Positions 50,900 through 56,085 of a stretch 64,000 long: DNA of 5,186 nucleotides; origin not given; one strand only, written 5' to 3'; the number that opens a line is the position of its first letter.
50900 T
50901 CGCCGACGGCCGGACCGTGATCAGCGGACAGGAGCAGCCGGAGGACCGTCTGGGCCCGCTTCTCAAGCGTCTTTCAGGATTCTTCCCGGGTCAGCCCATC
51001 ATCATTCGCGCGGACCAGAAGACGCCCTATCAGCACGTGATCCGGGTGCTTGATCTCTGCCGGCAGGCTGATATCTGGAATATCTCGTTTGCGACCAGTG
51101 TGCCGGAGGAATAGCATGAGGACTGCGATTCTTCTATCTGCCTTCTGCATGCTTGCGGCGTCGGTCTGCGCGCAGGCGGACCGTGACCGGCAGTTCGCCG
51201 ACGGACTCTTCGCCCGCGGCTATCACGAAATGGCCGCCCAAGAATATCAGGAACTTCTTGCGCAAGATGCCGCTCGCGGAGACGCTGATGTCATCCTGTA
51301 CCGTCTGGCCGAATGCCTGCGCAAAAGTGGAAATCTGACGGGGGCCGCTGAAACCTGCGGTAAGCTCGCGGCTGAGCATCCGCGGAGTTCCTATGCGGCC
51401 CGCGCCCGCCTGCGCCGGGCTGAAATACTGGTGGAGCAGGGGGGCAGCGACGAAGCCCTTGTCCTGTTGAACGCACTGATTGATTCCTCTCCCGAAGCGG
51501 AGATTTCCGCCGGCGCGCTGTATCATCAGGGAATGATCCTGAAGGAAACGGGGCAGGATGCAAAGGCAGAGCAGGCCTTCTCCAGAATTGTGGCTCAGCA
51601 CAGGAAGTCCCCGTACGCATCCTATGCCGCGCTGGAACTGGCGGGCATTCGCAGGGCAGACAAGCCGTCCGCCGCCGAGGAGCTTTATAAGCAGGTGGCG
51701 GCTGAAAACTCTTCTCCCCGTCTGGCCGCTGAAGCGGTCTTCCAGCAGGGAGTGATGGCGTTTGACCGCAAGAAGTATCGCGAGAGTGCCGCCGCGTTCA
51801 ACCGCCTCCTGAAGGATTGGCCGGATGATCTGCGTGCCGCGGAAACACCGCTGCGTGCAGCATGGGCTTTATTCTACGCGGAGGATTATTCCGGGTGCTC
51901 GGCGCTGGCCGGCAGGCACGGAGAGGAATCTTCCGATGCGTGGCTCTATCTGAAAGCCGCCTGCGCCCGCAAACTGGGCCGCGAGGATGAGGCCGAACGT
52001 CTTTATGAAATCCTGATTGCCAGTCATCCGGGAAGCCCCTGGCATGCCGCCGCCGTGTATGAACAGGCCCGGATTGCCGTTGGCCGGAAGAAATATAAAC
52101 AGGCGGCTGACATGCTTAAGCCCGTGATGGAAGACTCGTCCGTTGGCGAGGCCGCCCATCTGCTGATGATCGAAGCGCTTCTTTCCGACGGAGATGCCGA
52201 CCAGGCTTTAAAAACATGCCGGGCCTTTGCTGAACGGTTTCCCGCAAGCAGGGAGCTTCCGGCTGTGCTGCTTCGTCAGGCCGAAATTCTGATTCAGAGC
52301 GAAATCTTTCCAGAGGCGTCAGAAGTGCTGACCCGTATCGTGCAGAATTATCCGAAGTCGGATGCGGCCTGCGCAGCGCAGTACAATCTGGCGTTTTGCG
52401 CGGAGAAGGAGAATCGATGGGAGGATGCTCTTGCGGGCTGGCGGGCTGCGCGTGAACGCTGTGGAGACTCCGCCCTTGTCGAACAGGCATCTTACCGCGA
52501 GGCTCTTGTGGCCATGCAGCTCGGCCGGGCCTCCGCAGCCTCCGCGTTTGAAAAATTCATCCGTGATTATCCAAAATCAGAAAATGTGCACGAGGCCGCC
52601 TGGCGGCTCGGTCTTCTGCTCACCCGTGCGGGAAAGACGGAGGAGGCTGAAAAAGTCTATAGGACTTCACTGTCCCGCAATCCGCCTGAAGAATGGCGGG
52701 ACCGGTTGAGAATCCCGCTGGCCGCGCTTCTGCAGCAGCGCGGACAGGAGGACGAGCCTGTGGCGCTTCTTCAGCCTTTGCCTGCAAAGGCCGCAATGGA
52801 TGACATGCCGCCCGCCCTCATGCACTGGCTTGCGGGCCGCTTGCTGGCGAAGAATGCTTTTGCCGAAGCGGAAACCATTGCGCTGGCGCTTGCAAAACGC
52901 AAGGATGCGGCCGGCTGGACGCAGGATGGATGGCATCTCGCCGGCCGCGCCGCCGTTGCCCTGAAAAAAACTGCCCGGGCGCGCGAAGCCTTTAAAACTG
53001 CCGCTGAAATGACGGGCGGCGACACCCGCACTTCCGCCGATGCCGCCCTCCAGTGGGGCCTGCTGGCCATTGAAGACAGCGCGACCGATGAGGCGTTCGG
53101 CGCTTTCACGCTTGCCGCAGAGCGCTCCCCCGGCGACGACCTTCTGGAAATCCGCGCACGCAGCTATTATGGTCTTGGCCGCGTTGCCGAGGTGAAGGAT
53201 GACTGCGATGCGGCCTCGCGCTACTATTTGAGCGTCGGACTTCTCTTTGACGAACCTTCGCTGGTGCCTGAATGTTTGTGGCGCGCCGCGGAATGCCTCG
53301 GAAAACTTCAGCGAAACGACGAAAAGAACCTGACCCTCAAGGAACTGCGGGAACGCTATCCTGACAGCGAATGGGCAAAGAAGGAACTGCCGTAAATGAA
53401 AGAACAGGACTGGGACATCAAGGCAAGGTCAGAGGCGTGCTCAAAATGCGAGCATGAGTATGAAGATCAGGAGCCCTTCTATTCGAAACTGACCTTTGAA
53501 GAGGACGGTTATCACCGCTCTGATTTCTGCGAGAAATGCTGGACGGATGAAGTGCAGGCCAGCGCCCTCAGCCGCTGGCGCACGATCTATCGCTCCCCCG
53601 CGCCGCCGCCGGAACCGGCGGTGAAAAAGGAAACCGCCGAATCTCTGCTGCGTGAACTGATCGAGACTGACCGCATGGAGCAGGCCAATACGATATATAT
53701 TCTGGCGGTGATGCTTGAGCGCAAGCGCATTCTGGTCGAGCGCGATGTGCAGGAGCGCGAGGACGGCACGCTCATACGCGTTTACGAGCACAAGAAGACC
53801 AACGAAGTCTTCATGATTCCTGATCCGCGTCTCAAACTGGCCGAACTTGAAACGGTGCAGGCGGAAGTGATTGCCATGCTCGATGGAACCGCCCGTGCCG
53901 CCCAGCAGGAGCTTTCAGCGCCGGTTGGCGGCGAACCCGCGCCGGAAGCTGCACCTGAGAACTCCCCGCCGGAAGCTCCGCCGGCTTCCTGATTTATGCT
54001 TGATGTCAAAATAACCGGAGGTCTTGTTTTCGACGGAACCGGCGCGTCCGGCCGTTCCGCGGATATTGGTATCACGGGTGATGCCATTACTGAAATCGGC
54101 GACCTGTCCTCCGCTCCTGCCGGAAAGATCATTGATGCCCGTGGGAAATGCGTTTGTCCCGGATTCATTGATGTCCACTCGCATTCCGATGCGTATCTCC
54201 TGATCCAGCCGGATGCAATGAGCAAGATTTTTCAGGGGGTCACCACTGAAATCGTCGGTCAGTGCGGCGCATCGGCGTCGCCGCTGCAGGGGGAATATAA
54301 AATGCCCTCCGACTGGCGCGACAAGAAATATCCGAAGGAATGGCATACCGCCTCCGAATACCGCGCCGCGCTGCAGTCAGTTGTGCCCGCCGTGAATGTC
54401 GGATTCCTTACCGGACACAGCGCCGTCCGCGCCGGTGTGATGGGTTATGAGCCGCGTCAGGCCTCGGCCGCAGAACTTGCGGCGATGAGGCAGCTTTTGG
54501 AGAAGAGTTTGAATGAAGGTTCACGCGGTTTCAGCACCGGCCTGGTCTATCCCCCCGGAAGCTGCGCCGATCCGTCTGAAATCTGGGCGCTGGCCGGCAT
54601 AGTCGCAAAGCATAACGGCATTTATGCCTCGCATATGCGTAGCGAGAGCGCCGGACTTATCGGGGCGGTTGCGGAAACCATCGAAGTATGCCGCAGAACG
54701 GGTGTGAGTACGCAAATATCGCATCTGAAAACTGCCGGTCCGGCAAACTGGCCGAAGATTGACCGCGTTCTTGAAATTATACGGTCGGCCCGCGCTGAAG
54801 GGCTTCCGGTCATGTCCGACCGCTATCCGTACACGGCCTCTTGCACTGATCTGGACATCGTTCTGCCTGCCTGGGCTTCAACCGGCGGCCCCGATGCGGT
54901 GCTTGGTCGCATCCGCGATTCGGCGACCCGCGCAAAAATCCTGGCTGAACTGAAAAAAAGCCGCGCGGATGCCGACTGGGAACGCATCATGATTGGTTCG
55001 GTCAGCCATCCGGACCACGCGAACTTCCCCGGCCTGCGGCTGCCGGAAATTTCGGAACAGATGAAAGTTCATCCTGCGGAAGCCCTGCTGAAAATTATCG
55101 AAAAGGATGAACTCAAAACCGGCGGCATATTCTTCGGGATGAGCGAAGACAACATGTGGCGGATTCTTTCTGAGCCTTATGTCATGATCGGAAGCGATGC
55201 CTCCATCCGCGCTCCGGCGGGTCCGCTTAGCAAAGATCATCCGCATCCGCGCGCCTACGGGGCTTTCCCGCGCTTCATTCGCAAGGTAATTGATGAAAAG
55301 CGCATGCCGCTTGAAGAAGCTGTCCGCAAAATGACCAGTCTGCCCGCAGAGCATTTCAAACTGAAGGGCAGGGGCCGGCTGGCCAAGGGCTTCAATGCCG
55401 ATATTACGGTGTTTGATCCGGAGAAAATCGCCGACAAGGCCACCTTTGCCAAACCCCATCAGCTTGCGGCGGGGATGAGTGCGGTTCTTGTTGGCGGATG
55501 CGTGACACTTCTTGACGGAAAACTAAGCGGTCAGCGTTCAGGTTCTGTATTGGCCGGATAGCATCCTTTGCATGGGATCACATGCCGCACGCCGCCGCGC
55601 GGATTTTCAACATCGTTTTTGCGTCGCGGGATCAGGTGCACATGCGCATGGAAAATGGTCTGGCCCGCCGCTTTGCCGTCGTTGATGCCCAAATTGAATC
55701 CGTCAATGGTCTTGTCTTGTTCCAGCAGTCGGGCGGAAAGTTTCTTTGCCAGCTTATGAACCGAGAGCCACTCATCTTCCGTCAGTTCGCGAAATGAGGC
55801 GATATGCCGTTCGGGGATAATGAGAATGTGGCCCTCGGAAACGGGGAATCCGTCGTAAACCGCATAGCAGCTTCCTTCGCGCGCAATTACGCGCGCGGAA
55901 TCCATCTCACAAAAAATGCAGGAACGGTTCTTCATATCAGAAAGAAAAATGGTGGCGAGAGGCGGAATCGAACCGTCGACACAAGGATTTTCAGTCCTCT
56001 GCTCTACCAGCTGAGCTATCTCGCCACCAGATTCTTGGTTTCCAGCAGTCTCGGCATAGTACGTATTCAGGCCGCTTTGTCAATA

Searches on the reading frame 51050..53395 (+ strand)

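Call 16: search_protein_families(library=pfam, proteins=[window:51050-53395:+], max_evalue=0.001)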
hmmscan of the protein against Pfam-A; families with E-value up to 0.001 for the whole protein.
window:51050-53395:+ (781 aa): 22 families
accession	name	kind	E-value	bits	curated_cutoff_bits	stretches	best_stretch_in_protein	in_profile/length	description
PF13174.12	TPR_6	-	1.4e-40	135.6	26.3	0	156-187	2-33/33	Tetratricopeptide repeat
PF13432.12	TPR_16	-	1.6e-25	89.6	32.7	2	482-545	1-62/65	Tetratricopeptide repeat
PF14559.12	TPR_19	-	3.8e-21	75.6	25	2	54-119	2-64/68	Tetratricopeptide repeat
PF13428.12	TPR_14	-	1.1e-19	69.3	23.5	0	297-332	3-37/44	Tetratricopeptide repeat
PF09976.15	TPR_21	-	6.9e-17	62.3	25.5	2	298-391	41-137/193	Tetratricopeptide repeat-like domain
PF13525.12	YfiO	-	1.2e-15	58.3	25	0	333-403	5-78/203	Outer membrane lipoprotein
PF07719.23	TPR_2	-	1e-14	53.8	27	0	515-545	2-32/34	Tetratricopeptide repeat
PF25058.1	ARM_TT21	-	3.2e-13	50.4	27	0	75-148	52-125/155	Tetratricopeptide repeat protein 21 ARM repeat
PF13424.12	TPR_12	-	1.6e-10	41.5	30.1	0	298-357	4-69/77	Tetratricopeptide repeat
PF13181.12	TPR_8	-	9.6e-10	38.3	25.7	0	515-545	2-32/34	Tetratricopeptide repeat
PF25064.1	ARM_TT21_5th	-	7.8e-09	36.3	27.8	0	50-136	8-91/117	TT21 fifth ARM repeats domain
PF21545.3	T7SS_EccA1_N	-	9.7e-09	35.3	27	1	407-551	102-242/272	T7SS, ESX-1 secretion system protein EccA1, N-terminal domain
PF12895.13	ANAPC3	-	2.7e-08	34.4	27.2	0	240-320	2-80/82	Anaphase-promoting complex, cyclosome, subunit 3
PF24575.1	TPR_Slam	-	5.1e-08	33.7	35.2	0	516-566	49-96/104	Surface lipoprotein assembly modifier, N-terminal TPR repeats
PF00515.34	TPR_1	-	1.3e-07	31.6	27.8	0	519-545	6-32/34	Tetratricopeptide repeat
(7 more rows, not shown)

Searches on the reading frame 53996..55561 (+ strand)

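Call 16: search_protein_families(library=pfam, proteins=[window:53996-55561:+], max_evalue=0.001)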
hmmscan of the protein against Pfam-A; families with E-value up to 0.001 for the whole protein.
window:53996-55561:+ (521 aa): 2 families
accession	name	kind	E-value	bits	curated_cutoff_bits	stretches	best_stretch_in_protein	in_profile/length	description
PF07969.17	Amidohydro_3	-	4e-30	106.1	29.7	2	44-182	1-140/472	Amidohydrolase family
PF01979.26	Amidohydro_1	-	1.2e-11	44.9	25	1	396-484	245-329/345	Amidohydrolase family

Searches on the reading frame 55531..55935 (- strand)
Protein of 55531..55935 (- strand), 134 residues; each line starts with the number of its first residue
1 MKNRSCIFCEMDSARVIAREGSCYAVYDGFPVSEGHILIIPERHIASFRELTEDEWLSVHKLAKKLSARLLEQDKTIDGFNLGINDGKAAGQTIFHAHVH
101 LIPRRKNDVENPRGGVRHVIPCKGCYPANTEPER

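Call 16: search_protein_families(library=pfam, proteins=[window:55531-55935:-], max_evalue=0.001)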
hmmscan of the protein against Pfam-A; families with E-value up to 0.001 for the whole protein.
window:55531-55935:- (134 aa): 3 families
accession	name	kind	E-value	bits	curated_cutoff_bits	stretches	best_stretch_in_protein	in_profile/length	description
PF01230.28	HIT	-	7e-22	78.4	21.5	1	14-106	6-97/98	HIT domain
PF11969.13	DcpS_C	-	1.2e-09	39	24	1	6-103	2-101/114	Scavenger mRNA decapping enzyme C-term binding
PF04677.20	CwfJ_C_1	-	1.3e-06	28.7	21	1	4-106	12-111/122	Protein similar to CwfJ C-terminus 1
